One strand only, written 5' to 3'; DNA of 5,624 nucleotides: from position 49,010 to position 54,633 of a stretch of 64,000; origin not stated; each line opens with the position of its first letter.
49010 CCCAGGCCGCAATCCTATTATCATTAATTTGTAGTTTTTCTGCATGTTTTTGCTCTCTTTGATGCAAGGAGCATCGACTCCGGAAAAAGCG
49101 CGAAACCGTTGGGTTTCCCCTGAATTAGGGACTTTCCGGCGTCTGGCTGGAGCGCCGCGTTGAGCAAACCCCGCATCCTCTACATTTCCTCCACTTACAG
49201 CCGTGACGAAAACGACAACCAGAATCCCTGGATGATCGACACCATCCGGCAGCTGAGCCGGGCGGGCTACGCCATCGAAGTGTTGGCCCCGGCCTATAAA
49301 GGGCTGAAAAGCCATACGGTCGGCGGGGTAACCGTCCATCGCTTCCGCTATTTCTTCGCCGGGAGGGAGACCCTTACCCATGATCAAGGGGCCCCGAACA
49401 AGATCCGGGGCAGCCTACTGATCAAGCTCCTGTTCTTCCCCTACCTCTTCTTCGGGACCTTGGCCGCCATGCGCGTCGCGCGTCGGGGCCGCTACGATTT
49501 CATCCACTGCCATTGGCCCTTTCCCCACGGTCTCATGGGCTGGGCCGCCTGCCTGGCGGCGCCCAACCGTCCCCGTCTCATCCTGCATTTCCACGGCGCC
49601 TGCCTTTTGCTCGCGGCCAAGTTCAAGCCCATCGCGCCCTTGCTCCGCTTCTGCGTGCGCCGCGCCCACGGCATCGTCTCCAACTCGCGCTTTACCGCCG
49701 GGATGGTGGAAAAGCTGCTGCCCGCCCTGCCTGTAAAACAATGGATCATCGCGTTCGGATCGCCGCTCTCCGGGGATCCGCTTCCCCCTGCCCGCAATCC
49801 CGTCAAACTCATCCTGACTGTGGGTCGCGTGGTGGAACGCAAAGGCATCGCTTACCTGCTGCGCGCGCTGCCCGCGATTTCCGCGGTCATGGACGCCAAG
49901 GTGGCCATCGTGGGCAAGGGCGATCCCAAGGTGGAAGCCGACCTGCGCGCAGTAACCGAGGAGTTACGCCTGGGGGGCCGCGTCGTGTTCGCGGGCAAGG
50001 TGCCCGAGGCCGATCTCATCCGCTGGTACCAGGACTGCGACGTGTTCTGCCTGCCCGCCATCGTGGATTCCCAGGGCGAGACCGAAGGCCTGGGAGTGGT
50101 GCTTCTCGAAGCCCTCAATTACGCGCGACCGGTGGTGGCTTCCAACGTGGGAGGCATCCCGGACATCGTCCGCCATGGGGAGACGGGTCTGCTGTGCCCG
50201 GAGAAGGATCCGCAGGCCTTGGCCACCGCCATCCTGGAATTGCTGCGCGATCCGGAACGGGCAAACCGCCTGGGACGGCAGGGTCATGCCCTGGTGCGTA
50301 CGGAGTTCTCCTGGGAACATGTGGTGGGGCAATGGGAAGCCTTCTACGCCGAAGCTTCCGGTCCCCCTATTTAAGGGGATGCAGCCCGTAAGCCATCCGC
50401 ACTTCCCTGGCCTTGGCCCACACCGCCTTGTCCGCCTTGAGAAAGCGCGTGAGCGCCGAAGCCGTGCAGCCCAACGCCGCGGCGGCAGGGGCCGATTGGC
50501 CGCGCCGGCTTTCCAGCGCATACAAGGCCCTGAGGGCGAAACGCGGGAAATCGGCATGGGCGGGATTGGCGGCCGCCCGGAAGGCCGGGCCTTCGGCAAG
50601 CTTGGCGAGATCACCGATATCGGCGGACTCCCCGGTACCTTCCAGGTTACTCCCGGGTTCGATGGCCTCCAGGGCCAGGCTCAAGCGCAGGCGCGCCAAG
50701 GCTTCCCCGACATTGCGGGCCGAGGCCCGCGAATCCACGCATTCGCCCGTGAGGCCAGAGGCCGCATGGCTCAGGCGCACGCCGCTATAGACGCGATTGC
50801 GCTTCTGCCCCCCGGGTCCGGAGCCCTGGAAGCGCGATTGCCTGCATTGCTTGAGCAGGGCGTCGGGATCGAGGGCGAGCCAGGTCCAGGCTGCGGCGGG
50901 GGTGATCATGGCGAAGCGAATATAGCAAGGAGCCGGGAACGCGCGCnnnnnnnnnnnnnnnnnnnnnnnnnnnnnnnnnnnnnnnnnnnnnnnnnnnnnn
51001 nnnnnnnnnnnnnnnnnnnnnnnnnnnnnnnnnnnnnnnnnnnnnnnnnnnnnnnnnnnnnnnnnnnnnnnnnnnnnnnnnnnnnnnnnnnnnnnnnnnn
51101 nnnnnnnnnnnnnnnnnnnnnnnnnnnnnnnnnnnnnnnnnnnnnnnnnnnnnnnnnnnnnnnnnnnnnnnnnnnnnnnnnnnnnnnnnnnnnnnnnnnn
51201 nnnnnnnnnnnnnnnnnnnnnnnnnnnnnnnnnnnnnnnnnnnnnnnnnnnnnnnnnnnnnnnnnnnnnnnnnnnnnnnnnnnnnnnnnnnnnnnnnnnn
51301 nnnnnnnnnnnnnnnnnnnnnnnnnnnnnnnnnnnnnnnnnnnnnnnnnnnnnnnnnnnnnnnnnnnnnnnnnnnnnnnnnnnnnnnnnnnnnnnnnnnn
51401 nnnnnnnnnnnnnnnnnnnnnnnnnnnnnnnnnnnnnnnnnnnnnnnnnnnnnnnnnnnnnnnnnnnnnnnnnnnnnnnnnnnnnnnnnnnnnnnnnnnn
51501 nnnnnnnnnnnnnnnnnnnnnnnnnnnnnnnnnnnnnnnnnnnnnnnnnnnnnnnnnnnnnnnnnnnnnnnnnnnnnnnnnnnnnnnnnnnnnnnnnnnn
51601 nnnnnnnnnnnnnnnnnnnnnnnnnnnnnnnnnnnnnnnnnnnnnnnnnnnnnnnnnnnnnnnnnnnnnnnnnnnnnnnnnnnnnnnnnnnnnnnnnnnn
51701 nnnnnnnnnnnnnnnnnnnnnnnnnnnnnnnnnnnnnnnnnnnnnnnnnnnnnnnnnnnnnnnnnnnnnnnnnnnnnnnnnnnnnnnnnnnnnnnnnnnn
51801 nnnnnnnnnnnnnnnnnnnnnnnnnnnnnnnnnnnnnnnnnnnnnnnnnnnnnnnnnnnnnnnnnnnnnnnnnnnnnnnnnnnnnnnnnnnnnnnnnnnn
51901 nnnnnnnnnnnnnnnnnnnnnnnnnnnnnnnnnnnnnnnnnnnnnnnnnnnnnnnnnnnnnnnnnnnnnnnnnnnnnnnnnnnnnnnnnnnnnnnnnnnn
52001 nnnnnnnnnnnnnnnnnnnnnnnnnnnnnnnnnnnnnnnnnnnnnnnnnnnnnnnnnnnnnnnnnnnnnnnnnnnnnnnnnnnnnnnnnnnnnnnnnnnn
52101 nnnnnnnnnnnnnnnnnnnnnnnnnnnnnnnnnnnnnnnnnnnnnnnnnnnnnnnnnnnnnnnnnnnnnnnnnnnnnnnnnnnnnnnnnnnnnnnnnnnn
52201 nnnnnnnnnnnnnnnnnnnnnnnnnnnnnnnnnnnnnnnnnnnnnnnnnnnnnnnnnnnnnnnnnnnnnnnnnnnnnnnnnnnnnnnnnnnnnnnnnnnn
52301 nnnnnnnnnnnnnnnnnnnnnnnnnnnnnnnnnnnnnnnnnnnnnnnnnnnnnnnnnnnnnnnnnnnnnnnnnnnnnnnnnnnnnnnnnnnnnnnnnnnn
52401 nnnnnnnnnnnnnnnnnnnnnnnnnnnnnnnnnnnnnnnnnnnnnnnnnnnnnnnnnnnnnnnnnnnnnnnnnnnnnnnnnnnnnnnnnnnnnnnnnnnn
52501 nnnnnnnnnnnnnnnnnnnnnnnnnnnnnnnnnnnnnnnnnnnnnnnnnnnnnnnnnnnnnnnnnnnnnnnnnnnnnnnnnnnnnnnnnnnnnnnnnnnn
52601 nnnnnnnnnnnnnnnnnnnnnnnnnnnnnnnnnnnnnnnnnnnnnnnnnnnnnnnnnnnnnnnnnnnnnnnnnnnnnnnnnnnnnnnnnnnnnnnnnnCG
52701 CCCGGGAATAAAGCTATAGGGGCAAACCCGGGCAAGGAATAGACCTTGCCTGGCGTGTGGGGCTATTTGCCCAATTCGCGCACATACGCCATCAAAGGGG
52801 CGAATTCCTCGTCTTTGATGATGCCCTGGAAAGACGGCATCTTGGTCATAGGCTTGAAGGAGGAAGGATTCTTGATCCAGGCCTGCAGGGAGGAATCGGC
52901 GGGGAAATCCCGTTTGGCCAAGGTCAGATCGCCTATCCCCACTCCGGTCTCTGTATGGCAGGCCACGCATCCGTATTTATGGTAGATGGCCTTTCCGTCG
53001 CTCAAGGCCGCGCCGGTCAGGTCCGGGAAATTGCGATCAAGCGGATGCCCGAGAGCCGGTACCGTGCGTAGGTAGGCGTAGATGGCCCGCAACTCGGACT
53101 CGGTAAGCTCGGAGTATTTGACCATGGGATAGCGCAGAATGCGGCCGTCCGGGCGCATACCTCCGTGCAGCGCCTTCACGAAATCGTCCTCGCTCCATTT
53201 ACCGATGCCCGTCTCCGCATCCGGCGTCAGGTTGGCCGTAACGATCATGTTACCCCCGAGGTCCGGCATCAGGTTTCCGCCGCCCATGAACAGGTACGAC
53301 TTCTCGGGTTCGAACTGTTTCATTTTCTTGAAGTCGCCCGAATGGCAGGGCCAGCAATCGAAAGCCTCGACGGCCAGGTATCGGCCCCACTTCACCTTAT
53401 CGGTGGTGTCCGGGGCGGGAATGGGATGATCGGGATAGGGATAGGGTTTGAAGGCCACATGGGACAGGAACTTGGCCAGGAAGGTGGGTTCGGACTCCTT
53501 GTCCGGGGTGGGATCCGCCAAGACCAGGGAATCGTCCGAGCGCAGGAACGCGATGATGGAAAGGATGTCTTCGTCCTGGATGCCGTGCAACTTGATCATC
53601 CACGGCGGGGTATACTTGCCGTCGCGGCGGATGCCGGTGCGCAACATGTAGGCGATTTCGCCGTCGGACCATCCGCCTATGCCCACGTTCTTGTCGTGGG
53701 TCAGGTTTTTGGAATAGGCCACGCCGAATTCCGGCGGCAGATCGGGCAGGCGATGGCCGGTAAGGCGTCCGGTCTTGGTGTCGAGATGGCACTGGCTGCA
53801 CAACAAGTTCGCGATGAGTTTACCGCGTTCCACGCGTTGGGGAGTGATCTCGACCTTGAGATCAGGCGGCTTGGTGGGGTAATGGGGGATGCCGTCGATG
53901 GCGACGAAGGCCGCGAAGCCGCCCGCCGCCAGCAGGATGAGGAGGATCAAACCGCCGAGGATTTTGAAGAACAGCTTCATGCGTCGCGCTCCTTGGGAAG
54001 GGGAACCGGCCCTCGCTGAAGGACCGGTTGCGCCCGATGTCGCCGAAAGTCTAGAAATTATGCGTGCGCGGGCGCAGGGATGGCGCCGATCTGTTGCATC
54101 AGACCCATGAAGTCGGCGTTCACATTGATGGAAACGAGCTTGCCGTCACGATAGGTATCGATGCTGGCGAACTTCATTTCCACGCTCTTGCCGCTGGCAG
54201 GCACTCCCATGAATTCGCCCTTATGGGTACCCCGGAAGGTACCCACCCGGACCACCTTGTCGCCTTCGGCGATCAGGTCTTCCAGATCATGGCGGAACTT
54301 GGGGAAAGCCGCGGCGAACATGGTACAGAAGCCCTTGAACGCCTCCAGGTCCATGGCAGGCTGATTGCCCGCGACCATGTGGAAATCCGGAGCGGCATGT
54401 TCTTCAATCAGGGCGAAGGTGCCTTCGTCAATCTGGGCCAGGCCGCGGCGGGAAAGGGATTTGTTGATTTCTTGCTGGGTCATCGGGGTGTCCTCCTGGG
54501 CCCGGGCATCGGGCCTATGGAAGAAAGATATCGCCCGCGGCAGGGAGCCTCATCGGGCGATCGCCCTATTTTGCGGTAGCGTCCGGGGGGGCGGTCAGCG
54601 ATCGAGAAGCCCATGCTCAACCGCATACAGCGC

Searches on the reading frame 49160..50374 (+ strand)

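Call 17: search_protein_families(library=pfam, proteins=[window:49160-50374:+], max_evalue=0.001)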
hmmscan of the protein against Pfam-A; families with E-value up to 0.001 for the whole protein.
window:49160-50374:+ (404 aa): 7 families
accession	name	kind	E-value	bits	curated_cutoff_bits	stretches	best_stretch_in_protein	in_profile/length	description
PF00534.26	Glycos_transf_1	-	4.9e-39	134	26.4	1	215-375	15-169/172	Glycosyl transferases group 1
PF13692.12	Glyco_trans_1_4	-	1.9e-38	132.3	27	1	216-364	2-142/142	Glycosyl transferases group 1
PF13439.12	Glyco_transf_4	-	4.7e-15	56.5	28.5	1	27-186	10-151/170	Glycosyltransferase Family 4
PF13579.12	Glyco_trans_4_4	-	9e-13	49.3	29.7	1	29-180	11-139/158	Glycosyl transferase 4-like domain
PF13524.12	Glyco_trans_1_2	-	2.2e-09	37.9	25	1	243-393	12-143/144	Glycosyl transferase-like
PF13477.12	Glyco_trans_4_2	-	1.1e-05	26.1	23.4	1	94-176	57-139/139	Glycosyl transferase 4-like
PF20706.3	GT4-conflict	-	0.00015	21.3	26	1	191-389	173-382/385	Family 4 Glycosyltransferase in conflict systems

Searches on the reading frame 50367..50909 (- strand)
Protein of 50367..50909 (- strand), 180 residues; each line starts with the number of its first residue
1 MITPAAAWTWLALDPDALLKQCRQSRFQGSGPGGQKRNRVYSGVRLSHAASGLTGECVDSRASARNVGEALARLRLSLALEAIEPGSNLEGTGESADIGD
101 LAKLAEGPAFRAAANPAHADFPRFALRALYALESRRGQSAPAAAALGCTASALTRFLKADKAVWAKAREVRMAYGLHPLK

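Call 18: search_protein_families(library=pfam, proteins=[window:50367-50909:-], max_evalue=0.001)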
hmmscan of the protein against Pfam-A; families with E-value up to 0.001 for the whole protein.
window:50367-50909:- (180 aa): 1 family
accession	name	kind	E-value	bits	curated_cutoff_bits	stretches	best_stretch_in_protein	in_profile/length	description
PF00472.26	RF-1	-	6.2e-10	39.5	35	1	22-79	12-70/116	RF-1 domain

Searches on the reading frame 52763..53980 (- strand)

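Call 18: search_protein_families(library=pfam, proteins=[window:52763-53980:-], max_evalue=0.001)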
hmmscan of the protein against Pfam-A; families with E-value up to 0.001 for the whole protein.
window:52763-53980:- (405 aa): 2 families
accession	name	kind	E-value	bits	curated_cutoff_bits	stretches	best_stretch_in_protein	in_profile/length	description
PF00034.26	Cytochrom_C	-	5.9e-19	69.6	21.3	1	328-403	3-89/90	Cytochrome c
PF13442.11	Cytochrome_CBB3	-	2.1e-14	54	27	1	325-400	2-68/68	Cytochrome C oxidase, cbb3-type, subunit III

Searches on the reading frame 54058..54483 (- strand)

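Call 18: search_protein_families(library=pfam, proteins=[window:54058-54483:-], max_evalue=0.001)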
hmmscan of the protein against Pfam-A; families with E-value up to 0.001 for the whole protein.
window:54058-54483:- (141 aa): 2 families
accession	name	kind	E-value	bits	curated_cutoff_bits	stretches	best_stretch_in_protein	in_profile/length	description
PF07366.18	SnoaL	-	1.6e-27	96.2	28.4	1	16-132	8-126/126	SnoaL-like polyketide cyclase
PF12680.13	SnoaL_2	-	7.1e-15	55.9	27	1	15-118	5-101/102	SnoaL-like domain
